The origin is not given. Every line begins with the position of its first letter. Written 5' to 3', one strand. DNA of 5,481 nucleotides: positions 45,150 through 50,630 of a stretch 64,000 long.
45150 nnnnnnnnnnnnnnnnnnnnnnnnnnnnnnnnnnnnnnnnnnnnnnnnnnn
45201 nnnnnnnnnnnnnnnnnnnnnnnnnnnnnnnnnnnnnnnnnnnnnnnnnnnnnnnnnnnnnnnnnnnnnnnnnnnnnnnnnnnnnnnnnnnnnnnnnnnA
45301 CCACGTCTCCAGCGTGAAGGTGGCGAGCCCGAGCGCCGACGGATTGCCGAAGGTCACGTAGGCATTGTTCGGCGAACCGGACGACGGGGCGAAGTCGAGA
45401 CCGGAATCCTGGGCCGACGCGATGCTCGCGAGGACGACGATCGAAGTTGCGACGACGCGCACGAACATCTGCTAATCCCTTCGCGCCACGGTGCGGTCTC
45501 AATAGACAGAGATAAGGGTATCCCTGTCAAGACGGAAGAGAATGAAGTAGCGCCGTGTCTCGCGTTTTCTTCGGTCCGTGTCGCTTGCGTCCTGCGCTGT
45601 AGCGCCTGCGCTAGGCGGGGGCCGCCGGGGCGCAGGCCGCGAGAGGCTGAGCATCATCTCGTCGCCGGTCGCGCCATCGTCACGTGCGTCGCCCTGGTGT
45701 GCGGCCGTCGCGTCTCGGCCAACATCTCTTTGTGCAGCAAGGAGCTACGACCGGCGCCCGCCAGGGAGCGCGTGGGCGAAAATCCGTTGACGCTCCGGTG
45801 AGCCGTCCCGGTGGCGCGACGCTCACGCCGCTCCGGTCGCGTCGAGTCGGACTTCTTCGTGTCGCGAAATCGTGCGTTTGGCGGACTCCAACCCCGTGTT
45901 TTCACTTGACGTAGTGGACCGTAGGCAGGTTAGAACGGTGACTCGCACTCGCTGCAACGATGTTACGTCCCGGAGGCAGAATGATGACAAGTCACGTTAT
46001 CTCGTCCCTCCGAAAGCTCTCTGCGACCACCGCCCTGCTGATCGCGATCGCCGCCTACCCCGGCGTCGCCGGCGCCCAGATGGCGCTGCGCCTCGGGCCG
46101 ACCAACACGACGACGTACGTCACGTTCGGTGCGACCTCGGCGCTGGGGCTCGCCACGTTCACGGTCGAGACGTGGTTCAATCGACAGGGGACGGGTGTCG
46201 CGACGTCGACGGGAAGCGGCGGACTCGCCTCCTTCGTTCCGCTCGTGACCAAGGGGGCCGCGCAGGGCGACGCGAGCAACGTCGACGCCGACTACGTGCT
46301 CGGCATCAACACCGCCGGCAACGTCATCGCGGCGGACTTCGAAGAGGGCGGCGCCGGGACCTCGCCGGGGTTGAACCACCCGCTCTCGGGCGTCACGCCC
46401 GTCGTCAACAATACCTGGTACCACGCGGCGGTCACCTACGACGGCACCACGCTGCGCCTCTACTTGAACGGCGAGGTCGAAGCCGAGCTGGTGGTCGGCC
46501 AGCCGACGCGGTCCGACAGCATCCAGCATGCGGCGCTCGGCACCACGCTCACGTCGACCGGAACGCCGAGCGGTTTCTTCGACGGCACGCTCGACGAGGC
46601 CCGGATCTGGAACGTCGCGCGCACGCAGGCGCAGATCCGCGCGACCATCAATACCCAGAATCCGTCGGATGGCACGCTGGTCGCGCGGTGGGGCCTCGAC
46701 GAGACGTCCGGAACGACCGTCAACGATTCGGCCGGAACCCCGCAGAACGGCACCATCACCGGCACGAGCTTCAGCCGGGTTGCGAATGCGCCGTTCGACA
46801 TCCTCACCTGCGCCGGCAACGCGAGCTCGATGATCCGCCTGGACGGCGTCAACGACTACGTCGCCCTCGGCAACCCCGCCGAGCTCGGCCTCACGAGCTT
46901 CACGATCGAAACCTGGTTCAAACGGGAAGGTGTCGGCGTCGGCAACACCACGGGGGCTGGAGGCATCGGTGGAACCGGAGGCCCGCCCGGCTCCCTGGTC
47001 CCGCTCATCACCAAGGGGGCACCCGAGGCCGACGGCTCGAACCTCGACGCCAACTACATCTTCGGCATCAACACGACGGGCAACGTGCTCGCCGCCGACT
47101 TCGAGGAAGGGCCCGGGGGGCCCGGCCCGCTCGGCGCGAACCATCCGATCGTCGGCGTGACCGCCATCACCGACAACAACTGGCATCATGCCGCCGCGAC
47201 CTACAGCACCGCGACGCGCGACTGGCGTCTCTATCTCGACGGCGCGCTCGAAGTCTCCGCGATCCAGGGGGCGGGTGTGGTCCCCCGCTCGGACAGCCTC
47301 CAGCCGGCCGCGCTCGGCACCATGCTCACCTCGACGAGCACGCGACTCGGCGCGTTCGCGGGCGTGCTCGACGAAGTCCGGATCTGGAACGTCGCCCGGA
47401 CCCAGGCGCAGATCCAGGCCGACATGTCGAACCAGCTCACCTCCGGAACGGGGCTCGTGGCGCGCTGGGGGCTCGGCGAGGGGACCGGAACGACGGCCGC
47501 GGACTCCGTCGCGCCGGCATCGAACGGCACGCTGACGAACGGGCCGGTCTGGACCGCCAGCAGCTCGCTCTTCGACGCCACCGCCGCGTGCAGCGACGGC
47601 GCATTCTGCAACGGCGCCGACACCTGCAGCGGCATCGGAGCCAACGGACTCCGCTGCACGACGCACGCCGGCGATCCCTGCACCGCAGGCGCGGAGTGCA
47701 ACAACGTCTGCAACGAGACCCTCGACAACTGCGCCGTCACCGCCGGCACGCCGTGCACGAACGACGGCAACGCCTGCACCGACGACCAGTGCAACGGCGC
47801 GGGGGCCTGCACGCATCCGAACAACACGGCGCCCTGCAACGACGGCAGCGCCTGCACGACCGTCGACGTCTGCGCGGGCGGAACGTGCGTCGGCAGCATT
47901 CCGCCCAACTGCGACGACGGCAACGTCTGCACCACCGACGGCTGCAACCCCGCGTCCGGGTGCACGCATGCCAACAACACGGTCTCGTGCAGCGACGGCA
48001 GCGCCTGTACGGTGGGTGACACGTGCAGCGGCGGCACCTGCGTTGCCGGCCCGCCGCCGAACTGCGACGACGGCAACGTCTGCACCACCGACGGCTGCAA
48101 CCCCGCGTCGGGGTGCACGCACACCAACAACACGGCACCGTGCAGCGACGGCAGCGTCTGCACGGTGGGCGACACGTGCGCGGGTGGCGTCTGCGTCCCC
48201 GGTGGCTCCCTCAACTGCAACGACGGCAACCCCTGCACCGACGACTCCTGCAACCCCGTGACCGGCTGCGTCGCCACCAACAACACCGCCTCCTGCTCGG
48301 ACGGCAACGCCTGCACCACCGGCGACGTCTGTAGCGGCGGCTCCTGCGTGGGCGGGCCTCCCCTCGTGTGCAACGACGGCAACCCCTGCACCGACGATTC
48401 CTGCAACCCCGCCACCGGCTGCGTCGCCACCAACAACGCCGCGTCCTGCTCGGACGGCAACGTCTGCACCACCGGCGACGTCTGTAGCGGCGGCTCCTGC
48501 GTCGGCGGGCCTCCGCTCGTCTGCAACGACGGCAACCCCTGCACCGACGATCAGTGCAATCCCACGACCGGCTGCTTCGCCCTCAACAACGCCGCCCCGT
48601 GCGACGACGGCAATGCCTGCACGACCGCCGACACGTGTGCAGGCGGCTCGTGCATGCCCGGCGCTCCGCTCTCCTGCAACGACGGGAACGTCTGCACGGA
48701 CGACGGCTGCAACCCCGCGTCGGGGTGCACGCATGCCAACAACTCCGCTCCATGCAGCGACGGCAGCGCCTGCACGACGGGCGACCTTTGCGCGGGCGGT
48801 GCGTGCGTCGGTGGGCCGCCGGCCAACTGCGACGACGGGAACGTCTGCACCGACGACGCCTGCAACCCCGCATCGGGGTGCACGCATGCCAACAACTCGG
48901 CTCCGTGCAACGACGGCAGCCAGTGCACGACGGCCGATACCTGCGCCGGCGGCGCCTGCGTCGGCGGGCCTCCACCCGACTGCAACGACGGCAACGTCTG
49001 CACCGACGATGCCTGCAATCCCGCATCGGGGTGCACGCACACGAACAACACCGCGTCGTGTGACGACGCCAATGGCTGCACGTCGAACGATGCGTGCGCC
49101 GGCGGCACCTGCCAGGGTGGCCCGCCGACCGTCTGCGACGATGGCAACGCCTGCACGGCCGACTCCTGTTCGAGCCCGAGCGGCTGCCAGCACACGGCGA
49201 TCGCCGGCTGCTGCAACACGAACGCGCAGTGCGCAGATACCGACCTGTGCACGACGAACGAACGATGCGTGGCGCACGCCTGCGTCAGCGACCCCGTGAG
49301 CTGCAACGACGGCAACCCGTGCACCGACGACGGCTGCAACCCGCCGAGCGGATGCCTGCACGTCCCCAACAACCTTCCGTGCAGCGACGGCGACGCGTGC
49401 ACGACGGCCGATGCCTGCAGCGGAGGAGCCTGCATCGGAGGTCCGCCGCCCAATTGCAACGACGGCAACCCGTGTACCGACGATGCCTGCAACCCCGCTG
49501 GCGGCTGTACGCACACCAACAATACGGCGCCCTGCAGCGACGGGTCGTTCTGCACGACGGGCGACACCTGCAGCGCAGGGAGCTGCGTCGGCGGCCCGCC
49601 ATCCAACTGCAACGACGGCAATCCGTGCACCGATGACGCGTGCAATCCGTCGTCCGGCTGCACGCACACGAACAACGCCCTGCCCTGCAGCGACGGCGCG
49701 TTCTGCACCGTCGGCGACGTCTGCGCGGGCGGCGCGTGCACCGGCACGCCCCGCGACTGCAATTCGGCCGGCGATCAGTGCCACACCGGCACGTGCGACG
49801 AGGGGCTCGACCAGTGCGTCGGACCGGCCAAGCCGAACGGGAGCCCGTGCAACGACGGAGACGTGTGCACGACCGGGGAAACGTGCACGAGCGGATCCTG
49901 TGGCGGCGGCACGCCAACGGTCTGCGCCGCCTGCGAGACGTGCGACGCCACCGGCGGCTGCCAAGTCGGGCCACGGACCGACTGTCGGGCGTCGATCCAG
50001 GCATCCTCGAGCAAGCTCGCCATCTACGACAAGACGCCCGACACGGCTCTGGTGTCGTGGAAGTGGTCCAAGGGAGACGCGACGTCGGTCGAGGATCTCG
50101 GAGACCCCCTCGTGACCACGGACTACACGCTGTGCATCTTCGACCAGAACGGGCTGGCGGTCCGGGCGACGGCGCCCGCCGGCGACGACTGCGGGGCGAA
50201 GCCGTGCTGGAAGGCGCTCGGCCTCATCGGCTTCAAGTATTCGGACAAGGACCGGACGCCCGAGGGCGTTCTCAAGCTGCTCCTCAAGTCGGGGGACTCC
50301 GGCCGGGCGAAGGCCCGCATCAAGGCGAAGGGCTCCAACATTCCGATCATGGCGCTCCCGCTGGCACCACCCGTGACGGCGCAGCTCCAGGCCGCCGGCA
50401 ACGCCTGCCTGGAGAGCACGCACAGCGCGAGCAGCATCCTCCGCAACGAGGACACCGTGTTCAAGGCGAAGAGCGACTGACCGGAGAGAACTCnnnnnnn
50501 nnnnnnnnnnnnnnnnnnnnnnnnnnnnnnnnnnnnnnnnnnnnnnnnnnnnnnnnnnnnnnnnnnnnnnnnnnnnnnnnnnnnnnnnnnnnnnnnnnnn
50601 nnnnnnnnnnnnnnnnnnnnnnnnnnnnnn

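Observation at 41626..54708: Three giant paralogous secreted LamG / Cys-rich-repeat proteins, arranged divergently and in tandem over 13 kb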

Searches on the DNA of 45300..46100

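Call 73: search_rna_families(source=window, start=45300, end=46100, threshold=evalue, max_evalue=0.1)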
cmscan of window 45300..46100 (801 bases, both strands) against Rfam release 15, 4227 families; matches with E-value up to 0.1: 0.
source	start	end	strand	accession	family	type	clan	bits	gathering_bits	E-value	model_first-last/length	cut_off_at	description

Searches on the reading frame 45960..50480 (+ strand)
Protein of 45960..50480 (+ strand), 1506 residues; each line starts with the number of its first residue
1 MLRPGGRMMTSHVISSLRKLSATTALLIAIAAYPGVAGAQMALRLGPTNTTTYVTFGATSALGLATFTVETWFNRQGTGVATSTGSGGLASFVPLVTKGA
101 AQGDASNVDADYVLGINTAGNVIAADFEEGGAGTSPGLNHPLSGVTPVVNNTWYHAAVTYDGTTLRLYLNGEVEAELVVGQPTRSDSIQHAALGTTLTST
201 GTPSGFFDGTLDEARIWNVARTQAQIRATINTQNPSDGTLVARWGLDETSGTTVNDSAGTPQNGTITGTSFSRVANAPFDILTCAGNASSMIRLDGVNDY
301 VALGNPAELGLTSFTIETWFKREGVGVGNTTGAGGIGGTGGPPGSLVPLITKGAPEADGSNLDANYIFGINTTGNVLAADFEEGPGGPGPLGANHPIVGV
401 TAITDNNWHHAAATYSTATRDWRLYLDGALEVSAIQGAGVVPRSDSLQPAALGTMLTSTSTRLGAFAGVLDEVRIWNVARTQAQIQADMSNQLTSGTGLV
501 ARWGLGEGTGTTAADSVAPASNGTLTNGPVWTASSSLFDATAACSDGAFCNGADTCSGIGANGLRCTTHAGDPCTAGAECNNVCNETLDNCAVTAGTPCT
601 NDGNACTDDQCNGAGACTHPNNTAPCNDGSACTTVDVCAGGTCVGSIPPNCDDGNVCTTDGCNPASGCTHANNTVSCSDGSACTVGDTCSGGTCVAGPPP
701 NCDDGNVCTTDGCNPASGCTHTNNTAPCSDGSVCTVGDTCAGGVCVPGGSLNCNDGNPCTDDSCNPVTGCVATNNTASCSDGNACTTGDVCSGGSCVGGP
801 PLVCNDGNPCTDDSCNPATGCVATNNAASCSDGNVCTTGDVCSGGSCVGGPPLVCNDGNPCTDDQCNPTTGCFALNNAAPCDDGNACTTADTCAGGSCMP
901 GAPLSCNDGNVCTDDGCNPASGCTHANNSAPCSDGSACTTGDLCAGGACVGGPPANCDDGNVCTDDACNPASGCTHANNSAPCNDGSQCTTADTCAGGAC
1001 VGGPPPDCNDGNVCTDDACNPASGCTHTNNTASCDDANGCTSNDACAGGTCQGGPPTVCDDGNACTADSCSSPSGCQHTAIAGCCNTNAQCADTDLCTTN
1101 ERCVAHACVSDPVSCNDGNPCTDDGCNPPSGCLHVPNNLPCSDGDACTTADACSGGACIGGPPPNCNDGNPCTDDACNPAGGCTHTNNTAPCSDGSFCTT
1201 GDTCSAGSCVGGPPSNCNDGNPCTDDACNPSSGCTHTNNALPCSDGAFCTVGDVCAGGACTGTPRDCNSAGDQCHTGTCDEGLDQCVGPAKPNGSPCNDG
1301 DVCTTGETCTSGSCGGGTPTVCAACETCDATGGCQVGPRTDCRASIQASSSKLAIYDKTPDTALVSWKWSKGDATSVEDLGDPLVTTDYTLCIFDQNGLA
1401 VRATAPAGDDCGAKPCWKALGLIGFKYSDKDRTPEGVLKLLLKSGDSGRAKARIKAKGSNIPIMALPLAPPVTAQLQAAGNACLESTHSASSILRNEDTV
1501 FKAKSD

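Call 6: search_protein_families(library=pfam, proteins=[window:45960-50480:+], max_evalue=0.01)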
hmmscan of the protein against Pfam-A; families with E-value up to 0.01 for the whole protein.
window:45960-50480:+ (1506 aa): 2 families
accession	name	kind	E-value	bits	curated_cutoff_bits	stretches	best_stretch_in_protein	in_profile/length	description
PF00526.23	Dicty_CTDC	-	1.9e-43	146.3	27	12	1059-1081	2-24/24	Dictyostelium (slime mold) repeat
PF13385.13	Laminin_G_3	-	1.1e-35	123.4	27.6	2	50-226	3-150/151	Concanavalin A-like lectin/glucanases superfamily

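Call 7: search_protein_families(library=ncbifam, proteins=[window:45960-50480:+], max_evalue=0.01)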
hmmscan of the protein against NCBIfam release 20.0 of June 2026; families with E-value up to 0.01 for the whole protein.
window:45960-50480:+ (1506 aa): 1 family
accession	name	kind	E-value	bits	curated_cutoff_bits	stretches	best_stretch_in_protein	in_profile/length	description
NF052521.1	TafC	equivalog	2.9e-13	49.7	410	2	142-234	274-364/373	TafC family fimbrial protein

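Call 25: search_solved_structures(query=window:45960-50480:+, max_evalue=0.01)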
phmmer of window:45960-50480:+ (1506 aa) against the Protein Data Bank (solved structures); distinct sequences matched with E-value up to 0.01: 1.
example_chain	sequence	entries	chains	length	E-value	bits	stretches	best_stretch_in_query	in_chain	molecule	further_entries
4dqa_A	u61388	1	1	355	4.9e-08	34.1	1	125-278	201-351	uncharacterized protein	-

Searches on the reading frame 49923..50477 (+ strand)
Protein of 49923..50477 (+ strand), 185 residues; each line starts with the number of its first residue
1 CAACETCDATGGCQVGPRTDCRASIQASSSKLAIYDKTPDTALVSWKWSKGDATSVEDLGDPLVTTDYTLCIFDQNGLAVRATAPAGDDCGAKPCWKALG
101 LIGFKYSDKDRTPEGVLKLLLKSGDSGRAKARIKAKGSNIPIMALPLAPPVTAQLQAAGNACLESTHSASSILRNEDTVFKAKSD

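Call 75: search_protein_families(library=pfam, proteins=[window:49923-50477:+], max_evalue=10)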
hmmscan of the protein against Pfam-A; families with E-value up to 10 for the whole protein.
window:49923-50477:+ (185 aa): 1 family
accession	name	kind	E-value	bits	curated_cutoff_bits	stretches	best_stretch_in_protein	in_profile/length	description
PF23585.1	DUF7137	-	0.023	14.9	27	1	40-84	66-105/137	Domain of unknown function (DUF7137)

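Call 76: search_protein_families(library=ncbifam, proteins=[window:49923-50477:+], max_evalue=10)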
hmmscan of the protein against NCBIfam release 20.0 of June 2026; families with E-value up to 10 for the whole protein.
window:49923-50477:+ (185 aa): 0 families
